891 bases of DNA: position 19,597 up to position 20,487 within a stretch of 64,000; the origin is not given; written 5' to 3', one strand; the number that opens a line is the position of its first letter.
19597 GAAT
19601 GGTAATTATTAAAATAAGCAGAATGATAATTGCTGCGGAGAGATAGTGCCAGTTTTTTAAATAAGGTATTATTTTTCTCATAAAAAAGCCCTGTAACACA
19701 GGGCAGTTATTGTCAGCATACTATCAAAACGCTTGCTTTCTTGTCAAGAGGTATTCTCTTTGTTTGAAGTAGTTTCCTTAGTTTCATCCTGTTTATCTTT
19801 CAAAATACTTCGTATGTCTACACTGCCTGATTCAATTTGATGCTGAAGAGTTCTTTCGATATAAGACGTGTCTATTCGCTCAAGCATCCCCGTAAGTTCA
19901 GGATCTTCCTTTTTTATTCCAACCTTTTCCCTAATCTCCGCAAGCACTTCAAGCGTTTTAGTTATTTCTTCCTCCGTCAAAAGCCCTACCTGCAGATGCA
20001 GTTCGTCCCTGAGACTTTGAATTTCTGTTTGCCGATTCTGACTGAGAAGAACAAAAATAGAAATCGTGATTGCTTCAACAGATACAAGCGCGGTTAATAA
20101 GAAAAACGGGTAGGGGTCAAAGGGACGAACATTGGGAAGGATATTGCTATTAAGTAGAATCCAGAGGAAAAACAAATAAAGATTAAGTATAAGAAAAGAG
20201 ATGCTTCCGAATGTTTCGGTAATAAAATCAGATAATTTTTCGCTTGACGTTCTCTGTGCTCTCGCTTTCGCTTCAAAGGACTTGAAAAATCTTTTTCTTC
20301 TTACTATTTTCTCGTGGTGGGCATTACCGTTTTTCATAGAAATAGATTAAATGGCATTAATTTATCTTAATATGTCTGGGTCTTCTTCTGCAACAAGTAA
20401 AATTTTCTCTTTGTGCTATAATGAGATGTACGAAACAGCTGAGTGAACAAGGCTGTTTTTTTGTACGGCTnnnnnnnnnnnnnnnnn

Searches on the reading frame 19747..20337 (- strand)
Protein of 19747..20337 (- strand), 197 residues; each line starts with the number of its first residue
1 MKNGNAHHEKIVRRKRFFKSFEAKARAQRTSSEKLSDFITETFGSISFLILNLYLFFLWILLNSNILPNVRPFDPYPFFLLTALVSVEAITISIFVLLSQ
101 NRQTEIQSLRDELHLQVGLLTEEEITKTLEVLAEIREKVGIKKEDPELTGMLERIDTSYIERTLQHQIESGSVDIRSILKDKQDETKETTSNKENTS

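Call 40: search_protein_families(library=pfam, proteins=[window:19747-20337:-], max_evalue=0.001)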
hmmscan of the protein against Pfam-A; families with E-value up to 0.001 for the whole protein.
window:19747-20337:- (197 aa): 1 family
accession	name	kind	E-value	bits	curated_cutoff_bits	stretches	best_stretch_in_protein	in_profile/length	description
PF06210.16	DUF1003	-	2.5e-27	95.5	27.4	1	43-143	1-100/103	Protein of unknown function (DUF1003)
